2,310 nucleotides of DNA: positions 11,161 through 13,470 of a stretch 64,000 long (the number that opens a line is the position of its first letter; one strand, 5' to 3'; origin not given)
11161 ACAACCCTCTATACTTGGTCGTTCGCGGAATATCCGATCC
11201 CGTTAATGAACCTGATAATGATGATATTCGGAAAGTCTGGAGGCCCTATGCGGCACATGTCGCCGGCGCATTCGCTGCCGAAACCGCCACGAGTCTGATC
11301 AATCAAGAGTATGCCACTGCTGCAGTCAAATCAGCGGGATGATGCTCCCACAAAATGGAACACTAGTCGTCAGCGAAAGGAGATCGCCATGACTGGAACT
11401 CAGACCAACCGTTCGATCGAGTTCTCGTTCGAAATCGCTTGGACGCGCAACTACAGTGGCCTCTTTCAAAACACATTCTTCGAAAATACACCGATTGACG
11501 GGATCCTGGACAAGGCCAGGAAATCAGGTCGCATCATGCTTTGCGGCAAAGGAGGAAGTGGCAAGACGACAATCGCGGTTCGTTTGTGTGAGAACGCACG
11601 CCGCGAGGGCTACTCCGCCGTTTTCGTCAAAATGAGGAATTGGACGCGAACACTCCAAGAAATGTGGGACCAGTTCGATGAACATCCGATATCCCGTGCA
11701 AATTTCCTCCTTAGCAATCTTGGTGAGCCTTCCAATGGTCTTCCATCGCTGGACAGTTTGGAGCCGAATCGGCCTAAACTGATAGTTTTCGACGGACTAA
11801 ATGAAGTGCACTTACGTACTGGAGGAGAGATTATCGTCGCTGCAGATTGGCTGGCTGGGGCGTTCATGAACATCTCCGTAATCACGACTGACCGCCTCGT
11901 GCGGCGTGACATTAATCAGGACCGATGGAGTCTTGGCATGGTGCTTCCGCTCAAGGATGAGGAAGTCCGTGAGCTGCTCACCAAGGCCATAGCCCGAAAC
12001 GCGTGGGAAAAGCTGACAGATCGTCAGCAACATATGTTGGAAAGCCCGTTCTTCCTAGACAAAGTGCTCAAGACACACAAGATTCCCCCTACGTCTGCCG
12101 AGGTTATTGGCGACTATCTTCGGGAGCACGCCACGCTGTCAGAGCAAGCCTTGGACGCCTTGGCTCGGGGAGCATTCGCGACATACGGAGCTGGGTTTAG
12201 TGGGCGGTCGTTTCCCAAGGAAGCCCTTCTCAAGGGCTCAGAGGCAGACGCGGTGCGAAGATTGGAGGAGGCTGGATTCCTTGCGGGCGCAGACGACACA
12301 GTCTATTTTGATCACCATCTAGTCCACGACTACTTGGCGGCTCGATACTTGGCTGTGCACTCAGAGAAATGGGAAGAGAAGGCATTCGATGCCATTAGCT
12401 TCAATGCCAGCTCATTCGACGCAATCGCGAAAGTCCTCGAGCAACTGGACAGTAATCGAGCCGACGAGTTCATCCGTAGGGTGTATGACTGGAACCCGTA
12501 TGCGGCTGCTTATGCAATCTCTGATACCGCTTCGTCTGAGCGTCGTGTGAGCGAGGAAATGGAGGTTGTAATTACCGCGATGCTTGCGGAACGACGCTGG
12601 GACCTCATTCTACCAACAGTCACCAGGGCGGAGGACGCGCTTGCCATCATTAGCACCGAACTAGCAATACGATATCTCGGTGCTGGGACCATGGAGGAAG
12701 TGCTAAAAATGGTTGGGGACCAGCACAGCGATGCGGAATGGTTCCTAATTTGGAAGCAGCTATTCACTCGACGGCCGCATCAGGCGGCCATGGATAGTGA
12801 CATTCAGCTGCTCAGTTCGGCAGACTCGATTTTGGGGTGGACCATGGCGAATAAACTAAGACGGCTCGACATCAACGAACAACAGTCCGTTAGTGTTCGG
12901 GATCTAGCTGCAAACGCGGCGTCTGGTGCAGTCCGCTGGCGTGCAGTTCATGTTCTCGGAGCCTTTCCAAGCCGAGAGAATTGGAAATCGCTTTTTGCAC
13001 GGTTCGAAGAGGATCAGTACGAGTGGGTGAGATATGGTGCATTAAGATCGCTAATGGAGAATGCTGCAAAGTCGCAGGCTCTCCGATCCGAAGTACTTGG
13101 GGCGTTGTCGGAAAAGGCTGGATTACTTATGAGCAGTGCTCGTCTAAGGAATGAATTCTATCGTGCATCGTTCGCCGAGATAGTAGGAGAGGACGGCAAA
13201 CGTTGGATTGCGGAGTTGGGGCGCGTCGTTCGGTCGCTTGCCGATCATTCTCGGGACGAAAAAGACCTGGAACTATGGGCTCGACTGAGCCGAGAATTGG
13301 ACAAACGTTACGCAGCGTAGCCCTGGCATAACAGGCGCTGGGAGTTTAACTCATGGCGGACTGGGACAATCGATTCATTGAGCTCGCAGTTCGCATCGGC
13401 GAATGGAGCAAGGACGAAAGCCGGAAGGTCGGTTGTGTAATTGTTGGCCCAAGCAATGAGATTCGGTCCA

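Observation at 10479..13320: Split bacterial NLR: PNP-fold nucleosidase effector gene followed by a STAND-HEAT NTPase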

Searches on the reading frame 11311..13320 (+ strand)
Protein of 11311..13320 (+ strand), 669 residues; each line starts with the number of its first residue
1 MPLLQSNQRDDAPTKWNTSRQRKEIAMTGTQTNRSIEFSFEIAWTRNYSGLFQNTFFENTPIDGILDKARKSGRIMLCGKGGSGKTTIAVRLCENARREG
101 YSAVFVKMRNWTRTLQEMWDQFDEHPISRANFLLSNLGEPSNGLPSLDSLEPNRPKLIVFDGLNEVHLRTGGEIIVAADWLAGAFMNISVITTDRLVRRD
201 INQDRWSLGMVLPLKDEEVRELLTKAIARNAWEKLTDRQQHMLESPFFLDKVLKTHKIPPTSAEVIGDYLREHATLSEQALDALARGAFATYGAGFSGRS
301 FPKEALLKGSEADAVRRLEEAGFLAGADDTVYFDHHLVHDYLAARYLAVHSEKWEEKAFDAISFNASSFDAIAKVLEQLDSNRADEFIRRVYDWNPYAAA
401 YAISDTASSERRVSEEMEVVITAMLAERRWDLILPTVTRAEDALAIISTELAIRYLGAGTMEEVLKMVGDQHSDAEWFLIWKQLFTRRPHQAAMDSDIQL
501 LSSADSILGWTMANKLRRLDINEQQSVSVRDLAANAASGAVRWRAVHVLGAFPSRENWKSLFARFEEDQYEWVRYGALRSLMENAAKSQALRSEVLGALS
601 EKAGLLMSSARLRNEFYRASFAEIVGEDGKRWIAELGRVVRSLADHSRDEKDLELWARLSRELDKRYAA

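Call 3: search_protein_families(library=pfam, proteins=[window:11311-13320:+], max_evalue=0.1)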
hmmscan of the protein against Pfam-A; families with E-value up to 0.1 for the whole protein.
window:11311-13320:+ (669 aa): 24 families
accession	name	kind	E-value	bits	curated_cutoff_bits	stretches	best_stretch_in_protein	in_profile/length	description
PF20720.3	nSTAND3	-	1.2e-05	25.4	27.2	1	56-119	1-61/155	Novel STAND NTPase 3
PF01656.29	CbiA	-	4.4e-05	23.9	25.4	1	79-116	6-43/125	CobQ/CobB/MinD/ParA nucleotide binding domain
PF01695.23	IstB_IS21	-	0.00021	21.3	24.1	1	71-117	91-137/238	IstB-like ATP binding protein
PF13238.12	AAA_18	-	0.00023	22.1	29.4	1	75-177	1-94/128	AAA domain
PF13646.12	HEAT_2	-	0.00041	21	27.7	1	502-581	10-87/88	HEAT repeats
PF13671.12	AAA_33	-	0.0012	19.6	27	1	75-115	2-37/143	AAA domain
PF05729.18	NACHT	-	0.0013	19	26.7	1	75-171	3-98/167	NACHT domain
PF24883.2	NPHP3_N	-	0.0034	18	24.8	1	56-106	6-56/164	Nephrocystin 3, N-terminal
PF13191.12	AAA_16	-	0.0055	17.6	32.6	1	66-128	16-88/167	AAA ATPase domain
PF13401.12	AAA_22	-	0.0063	17.3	27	1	73-121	6-53/130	AAA domain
PF08477.19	Roc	-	0.012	16.3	27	1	74-111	1-39/119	Ras of Complex, Roc, domain of DAPkinase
PF00485.24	PRK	-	0.012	15.9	22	0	75-112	2-39/196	Phosphoribulokinase / Uridine kinase family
PF12775.13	AAA_7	-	0.014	15.3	25.8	1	71-113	32-74/181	P-loop containing dynein motor region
PF25199.1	nSTAND_NTPase5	-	0.03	14.6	34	1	67-109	36-79/145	Novel STAND NTPase 5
PF00006.31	ATP-synt_ab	-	0.033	14.3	29.5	1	72-129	14-70/213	ATP synthase alpha/beta family, nucleotide-binding domain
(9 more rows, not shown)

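Call 4: search_protein_families(library=padloc, proteins=[window:11311-13320:+], max_evalue=0.1)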
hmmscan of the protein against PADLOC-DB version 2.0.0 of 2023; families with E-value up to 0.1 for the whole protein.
window:11311-13320:+ (669 aa): 3 families
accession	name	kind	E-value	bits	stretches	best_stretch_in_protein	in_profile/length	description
PDLC04140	mad8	-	0.00059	17.4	1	70-117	25-68/314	mads_8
PDLC05079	PDC-S73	-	0.0017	15.2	1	62-107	181-226/752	-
PDLC02911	VakA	-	0.014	14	1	74-135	4-57/163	-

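Call 6: search_protein_families(library=ncbifam, proteins=[window:11311-13320:+], max_evalue=0.1)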
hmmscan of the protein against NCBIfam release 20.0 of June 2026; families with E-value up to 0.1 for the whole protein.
window:11311-13320:+ (669 aa): 13 families
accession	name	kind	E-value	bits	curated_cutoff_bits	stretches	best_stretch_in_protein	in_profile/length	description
NF038214.1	IS21_help_AAA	equivalog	3.5e-05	23.6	200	1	73-117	91-135/232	IS21-like element helper ATPase IstB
NF053861.1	DS8_antiphage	equivalog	8.5e-05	20.5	790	1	60-119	358-417/994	anti-phage protein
NF041546.1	ParA_partition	equivalog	0.00016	21.3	180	1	79-106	7-34/203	ParA family partition ATPase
NF004629.0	PRK05973.1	equivalog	0.0021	17.2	156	1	52-124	44-113/237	DNA helicase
NF005994.0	PRK08118.1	equivalog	0.0023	18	215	1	74-133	3-63/172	DNA topology modulation protein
TIGR04291.1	arsen_driv_ArsA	equivalog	0.0029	16.4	650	1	69-102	317-350/565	arsenical pump-driving ATPase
NF006746.0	PRK09270.1-5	subfamily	0.0083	15.1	250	1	63-108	10-57/210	nucleoside/nucleotide kinase family protein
NF010248.0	PRK13695.1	equivalog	0.017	14.8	156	1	73-103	4-34/180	NTPase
NF053621.1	ATPseBagBMYCTU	equivalog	0.018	14.1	521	1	72-118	11-58/371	ATPase BagB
TIGR03420.1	DnaA_homol_Hda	equivalog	0.019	14.5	194.8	1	69-121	35-87/226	DnaA regulatory inactivator Hda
TIGR00176.1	mobB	equivalog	0.035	14.1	76.2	1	77-108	4-35/155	molybdopterin-guanine dinucleotide biosynthesis protein B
TIGR02237.1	recomb_radB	equivalog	0.05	13.5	172.4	0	75-107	14-47/210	DNA repair and recombination protein RadB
TIGR02928.1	TIGR02928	subfamily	0.063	12.1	181.3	0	70-100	38-68/366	orc1/cdc6 family replication initiation protein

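Call 11: find_homologous_proteins(query=window:11389-13320:+)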
Query window:11389-13320:+ (643 aa): 85 proteins with E <= 0.001 among 8000 candidates.
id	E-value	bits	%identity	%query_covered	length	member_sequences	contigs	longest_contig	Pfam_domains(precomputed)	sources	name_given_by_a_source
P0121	0.0e+0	1437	100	100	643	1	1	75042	PF20720.4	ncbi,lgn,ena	-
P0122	2.6e-229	781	56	100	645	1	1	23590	PF13646.13,PF13191.13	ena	-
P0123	3.3e-228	777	56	100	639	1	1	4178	PF13646.13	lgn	-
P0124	2.3e-212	725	54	99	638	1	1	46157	-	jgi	jgi:hypothetical protein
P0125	7.8e-210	717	52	100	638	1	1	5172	-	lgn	-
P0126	2.9e-208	711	53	99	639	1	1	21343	-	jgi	jgi:hypothetical protein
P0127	8.6e-208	710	52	100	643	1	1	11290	PF13646.13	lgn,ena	-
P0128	2.1e-206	705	51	100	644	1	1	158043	-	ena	-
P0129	1.0e-197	677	50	100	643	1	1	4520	-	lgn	-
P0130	4.6e-197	674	50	100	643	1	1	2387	PF13646.13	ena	-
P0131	5.4e-191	654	50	100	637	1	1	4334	PF13646.13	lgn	-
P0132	4.3e-168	579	46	99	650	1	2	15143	PF05729.19,PF13646.13,PF13191.13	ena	-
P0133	2.5e-162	560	44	99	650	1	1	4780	PF05729.19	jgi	jgi:hypothetical protein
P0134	2.2e-158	547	42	99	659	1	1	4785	PF13646.13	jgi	jgi:HEAT repeat protein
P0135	2.2e-156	540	43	97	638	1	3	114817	PF13646.13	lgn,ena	-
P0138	3.9e-147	509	42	98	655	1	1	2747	PF05729.19,PF13646.13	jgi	jgi:hypothetical protein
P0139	7.4e-145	502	41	100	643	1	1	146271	PF05729.19,PF13646.13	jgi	jgi:hypothetical protein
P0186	7.1e-87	310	35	90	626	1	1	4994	PF05729.19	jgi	jgi:hypothetical protein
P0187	1.5e-86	309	33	93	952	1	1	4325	PF01048.27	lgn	-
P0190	1.8e-83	299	34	91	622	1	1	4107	PF05729.19,PF13646.13,PF25199.2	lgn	-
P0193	1.2e-77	280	30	98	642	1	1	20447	PF05729.19,PF13646.13,PF13191.13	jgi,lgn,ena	-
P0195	1.1e-74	270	32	97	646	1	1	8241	PF05729.19,PF13646.13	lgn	-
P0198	6.0e-69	251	32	82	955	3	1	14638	PF01048.27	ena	-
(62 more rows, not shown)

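Call 13: find_encoding_contigs(protein=P0121, flank=2000, max_places=2)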
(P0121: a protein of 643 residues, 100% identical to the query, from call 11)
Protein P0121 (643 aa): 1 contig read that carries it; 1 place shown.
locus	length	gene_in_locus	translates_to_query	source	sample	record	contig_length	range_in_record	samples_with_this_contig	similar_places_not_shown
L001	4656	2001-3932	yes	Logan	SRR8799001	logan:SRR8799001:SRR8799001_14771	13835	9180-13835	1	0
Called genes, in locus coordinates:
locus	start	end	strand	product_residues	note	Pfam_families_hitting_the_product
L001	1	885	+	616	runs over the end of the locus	PF09369:MZB (weak)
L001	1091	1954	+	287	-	PF01048:PNP_UDP_1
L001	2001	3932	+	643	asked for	PF20720:nSTAND3 (weak)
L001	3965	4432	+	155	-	PF00383:dCMP_cyt_deam_1, PF14437:MafB19-deam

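Call 15: find_related_loci(query=A1, collection=genome_contigs, flank=10000)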
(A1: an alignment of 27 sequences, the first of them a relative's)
Query A1 (643 aa) in genome_contigs; peptide patterns used: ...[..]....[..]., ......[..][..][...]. (x = any residue, [..] = any of these).
262 stretches matched a pattern; 49 encode a relative of the query (tblastn E <= 1e-3); 48 distinct loci.
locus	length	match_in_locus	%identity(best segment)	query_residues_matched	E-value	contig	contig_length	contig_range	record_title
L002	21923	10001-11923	36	5-643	4e-119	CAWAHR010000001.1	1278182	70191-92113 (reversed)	MAG: uncultured Acidobacteriota bacterium isolate MFD04428.bin.1.3 genome assembly, contig: contig_17083, whole genome s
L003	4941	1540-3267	36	11-593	9e-112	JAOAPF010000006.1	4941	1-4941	MAG: Edaphobacter sp. isolate RYN_7 scaffold_1130491, whole genome shotgun sequence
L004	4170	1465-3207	36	12-597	1e-107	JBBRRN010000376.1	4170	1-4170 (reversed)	MAG: Nitrospirales bacterium isolate Ls1-X1 LS1_sbin.5_K_179199_L_4170_cov_7.0139, whole genome shotgun sequence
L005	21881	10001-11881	34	11-641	3e-104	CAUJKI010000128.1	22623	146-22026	MAG: Pseudomonadota bacterium isolate KLAP182 genome assembly, contig: KLAP182_193181, whole genome shotgun sequence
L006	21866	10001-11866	35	12-637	1e-103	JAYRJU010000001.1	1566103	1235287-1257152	MAG: Rhodospirillaceae bacterium isolate SZ_szas3bin.26 NODE_3_length_1566103_cov_7.00221, whole genome shotgun sequence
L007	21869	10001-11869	34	11-637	3e-103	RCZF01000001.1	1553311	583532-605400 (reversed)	Sphingomonas koreensis strain S11.1Y scaffold1.1, whole genome shotgun sequence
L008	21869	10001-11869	34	11-637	1e-100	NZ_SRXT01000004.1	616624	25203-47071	Sphingomonas gei strain ZFGT-11 NODE_4_length_616624_cov_59.236666, whole genome shotgun sequence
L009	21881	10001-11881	33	11-642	1e-98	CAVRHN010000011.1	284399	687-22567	MAG: uncultured Alphaproteobacteria bacterium isolate MFD05580.bin.3.156 genome assembly, contig: contig_492, whole geno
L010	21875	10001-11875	32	12-642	5e-97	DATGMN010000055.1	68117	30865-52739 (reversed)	MAG TPA_asm: Bradyrhizobium sp. isolate SMAG_U9913 k141_480840, whole genome shotgun sequence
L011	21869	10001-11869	35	12-641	8e-97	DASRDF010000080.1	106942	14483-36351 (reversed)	MAG TPA_asm: Pseudolabrys sp. isolate SMAG_U9973 k141_523535, whole genome shotgun sequence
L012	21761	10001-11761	37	12-603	1e-113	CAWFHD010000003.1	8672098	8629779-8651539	MAG: uncultured Solibacteraceae bacterium isolate MFD04967.bin.1.230 genome assembly, contig: contig_6177, whole genome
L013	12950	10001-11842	33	12-630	1e-92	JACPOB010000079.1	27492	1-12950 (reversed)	MAG: Rhodospirillales bacterium isolate NC_groundwater_590_Pr5_B-0.1um_66_106 alan_book_18_scaffold_267650, whole genome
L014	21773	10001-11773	34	1-617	1e-85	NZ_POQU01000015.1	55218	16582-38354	Blastococcus atacamensis strain P6 NODE_15, whole genome shotgun sequence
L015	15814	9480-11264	34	12-624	3e-83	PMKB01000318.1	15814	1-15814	MAG: Solirubrobacterales bacterium isolate fen_676 73.20120600_E2D.184_contig_116425, whole genome shotgun sequence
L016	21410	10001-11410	37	172-642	3e-82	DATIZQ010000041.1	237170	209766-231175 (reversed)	MAG TPA_asm: Candidatus Acidoferrum sp. isolate SMAG_U15305 k141_4078996, whole genome shotgun sequence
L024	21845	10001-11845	28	32-626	7e-69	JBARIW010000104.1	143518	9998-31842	MAG: Pyrinomonadaceae bacterium isolate MFD06482_ilm_asm_bin2 k127_313047, whole genome shotgun sequence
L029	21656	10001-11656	32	36-562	3e-63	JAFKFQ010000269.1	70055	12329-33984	Bacterium isolate SCN18_30_10_14_R2_B_71_11 SCN18_30_10_14_R2_B_scaffold_829, whole genome shotgun sequence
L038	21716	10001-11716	29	16-562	6e-55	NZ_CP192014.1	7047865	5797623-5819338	Micromonospora sp. CA-269861 chromosome, complete genome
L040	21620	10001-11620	28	32-567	2e-48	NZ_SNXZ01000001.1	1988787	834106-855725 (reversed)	Labedaea rhizosphaerae strain DSM 45361 Ga0310470_101, whole genome shotgun sequence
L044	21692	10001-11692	28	49-595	5e-39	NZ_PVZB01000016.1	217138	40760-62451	Paraburkholderia sp. BL25I1N1 Ga0139058_116, whole genome shotgun sequence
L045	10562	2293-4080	27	50-639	5e-43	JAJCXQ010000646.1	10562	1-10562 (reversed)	MAG: Acidobacteriota bacterium isolate OFTM268 OFTM268_645, whole genome shotgun sequence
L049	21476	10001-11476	27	125-576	2e-32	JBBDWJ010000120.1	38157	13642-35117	MAG: Bryobacterales bacterium isolate LejiaD_62_10 Lejia_D_1753_length_38157_cov_6, whole genome shotgun sequence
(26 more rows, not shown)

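Call 22: search_protein_families(library=pfam, proteins=[L024:9191-11899:+, L029:9542-11896:+, L038:9041-11959:+, L040:9293-11872:+, L044:9134-11878:+, L045:1528-4098:+, L049:8885-11704:+, L044:8815-9141:+, P0187, L024:7726-9183:+], max_evalue=0.01)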
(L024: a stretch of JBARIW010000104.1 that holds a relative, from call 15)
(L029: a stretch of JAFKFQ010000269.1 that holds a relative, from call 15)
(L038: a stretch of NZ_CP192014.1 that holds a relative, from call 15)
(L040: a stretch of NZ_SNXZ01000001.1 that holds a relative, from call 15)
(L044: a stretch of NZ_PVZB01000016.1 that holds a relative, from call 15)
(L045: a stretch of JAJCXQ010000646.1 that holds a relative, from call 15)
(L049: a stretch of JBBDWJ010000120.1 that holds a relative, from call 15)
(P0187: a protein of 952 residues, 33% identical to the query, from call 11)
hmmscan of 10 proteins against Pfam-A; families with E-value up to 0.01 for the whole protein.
L024:9191-11899:+ (902 aa): 0 families

L029:9542-11896:+ (784 aa): 4 families
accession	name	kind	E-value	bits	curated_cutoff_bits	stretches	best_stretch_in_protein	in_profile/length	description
PF19961.5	EAD8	-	3e-17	63.5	27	1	8-100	4-96/96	Effector-associated domain 8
PF24883.2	NPHP3_N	-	4.4e-05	24.2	24.8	0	168-216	22-72/164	Nephrocystin 3, N-terminal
PF13191.12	AAA_16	-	6.1e-05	24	32.6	1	156-298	14-141/167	AAA ATPase domain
PF13646.12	HEAT_2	-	9.8e-05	23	27.7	1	657-698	46-87/88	HEAT repeats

L038:9041-11959:+ (972 aa): 3 families
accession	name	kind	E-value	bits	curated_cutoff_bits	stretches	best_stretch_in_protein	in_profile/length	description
PF13646.12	HEAT_2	-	0.00044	20.9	27.7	1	842-885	44-87/88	HEAT repeats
PF05729.18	NACHT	-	0.0036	17.6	26.7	0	355-484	1-133/167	NACHT domain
PF13481.12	AAA_25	-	0.006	16.7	27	0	325-412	3-86/195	AAA domain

L040:9293-11872:+ (859 aa): 1 family
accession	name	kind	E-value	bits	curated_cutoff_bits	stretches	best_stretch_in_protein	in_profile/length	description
PF13646.12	HEAT_2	-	0.00019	22.1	27.7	1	717-782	8-69/88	HEAT repeats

L044:9134-11878:+ (914 aa): 7 families
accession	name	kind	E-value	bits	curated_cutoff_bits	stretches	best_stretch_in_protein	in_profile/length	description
PF13365.12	Trypsin_2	-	1e-09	39.7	27.6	1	24-178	1-144/144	Trypsin-like peptidase domain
PF25199.1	nSTAND_NTPase5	-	0.00043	20.6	34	1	286-336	40-92/145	Novel STAND NTPase 5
PF01637.24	ATPase_2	-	0.00051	20.3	33.2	1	282-375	15-119/225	ATPase domain predominantly from Archaea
PF05729.18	NACHT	-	0.00056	20.2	26.7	1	290-384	3-99/167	NACHT domain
PF13401.12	AAA_22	-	0.004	17.9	27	0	289-374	7-92/130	AAA domain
PF00089.32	Trypsin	-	0.004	17.4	20.6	1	25-128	28-133/220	Trypsin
PF13646.12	HEAT_2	-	0.0099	16.6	27.7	0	769-848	17-83/88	HEAT repeats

L045:1528-4098:+ (856 aa): 1 family
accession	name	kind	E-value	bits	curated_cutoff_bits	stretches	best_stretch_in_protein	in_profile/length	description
PF05729.18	NACHT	-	7.5e-06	26.3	26.7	1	260-395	8-160/167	NACHT domain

L049:8885-11704:+ (939 aa): 2 families
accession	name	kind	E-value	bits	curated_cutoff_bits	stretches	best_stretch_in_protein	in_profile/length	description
PF13365.12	Trypsin_2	-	3.1e-07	31.7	27.6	1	20-179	3-142/144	Trypsin-like peptidase domain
PF13646.12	HEAT_2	-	0.0011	19.7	27.7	0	799-847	14-60/88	HEAT repeats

L044:8815-9141:+ (108 aa): 1 family
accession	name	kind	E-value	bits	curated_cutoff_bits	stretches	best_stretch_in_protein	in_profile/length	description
PF19493.4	Trypco1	-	4.9e-24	85.2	24.6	1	6-105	1-97/98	Trypsin-co-occurring domain 1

P0187 (952 aa): 5 families
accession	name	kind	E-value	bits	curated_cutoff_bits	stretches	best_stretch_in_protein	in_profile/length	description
PF01048.26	PNP_UDP_1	-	2.6e-12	47.1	25.1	1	20-266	2-232/233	Phosphorylase superfamily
PF13646.12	HEAT_2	-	2.9e-05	24.7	27.7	1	817-861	15-58/88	HEAT repeats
PF13191.12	AAA_16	-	0.00044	21.2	32.6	1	321-361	13-63/167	AAA ATPase domain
PF05729.18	NACHT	-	0.0026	18.1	26.7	0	331-433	1-99/167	NACHT domain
PF03130.22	HEAT_PBS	-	0.0037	18.1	20.9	0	818-843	1-26/27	PBS lyase HEAT-like repeat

L024:7726-9183:+ (485 aa): 6 families
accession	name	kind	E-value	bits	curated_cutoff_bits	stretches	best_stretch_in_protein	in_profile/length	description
PF02450.21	LCAT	-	1.7e-14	54.3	21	1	113-227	87-208/392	Lecithin:cholesterol acyltransferase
PF07819.20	PGAP1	-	3.8e-06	27.3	24.3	1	146-194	88-137/233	PGAP1-like alpha/beta domain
PF02089.21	Palm_thioest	-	6.6e-06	26.4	26.8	1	144-195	69-119/254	Palmitoyl protein thioesterase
PF05057.20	DUF676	-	1.6e-05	25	20.3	1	140-195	71-134/217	Putative serine esterase (DUF676)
PF00561.26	Abhydrolase_1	-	0.00043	20.5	25.8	1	102-194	36-110/245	alpha/beta hydrolase fold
PF24096.1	DUF7379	-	0.004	17.6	33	1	145-192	66-118/191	Domain of unknown function (DUF7379)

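Call 35: find_related_loci(query=A1, collection=viral_contigs, flank=8000)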
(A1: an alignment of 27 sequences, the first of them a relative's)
Query A1 (643 aa) in viral_contigs; peptide patterns used: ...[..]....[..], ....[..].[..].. (x = any residue, [..] = any of these).
138 stretches matched a pattern; 1 encode a relative of the query (tblastn E <= 1e-3); 1 distinct loci.
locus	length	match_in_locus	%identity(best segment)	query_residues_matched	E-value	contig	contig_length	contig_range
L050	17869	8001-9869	35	12-641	2e-98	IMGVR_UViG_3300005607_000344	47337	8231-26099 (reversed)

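Call 53: search_solved_structures(query=L024:11880-12296:+, max_evalue=0.001, show_alignments=1)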
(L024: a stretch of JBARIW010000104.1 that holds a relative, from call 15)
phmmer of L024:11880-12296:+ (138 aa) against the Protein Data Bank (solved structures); distinct sequences matched with E-value up to 0.001: 24.
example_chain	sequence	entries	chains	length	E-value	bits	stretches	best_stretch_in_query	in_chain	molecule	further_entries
3dmo_A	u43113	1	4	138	2.6e-16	63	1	18-134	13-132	Cytidine deaminase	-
1zab_A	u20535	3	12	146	3.3e-16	62.7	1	22-134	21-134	Cytidine deaminase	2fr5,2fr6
1mq0_A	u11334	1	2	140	3.7e-14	56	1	25-134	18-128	Cytidine Deaminase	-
2d30_A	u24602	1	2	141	1.6e-12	50.7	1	18-134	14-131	cytidine deaminase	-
1ux1_A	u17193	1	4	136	1.7e-12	50.6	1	19-134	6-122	CYTIDINE DEAMINASE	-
1uwz_A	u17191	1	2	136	3.2e-11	46.5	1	19-134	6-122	CYTIDINE DEAMINASE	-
1ux0_A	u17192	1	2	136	6.1e-11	45.6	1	19-134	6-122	CYTIDINE DEAMINASE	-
1jtk_A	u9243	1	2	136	8.4e-11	45.2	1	19-134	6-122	cytidine deaminase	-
4f3w_A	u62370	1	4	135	3e-10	43.4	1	23-117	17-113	Cytidine deaminase Cdd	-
6kw6_A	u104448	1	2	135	1.1e-09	41.5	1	35-114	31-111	cytidine deaminase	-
3r2n_A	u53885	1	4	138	4.9e-09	39.5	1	16-111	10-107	Cytidine deaminase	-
1r5t_A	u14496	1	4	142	2.1e-08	37.4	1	11-134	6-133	Cytidine deaminase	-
3ijf_X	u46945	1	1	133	3e-08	36.9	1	30-117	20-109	Cytidine deaminase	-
4wif_A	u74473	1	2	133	7.8e-08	35.6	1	30-117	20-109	Cytidine deaminase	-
4wig_A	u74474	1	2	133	7.8e-08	35.6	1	30-117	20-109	Cytidine deaminase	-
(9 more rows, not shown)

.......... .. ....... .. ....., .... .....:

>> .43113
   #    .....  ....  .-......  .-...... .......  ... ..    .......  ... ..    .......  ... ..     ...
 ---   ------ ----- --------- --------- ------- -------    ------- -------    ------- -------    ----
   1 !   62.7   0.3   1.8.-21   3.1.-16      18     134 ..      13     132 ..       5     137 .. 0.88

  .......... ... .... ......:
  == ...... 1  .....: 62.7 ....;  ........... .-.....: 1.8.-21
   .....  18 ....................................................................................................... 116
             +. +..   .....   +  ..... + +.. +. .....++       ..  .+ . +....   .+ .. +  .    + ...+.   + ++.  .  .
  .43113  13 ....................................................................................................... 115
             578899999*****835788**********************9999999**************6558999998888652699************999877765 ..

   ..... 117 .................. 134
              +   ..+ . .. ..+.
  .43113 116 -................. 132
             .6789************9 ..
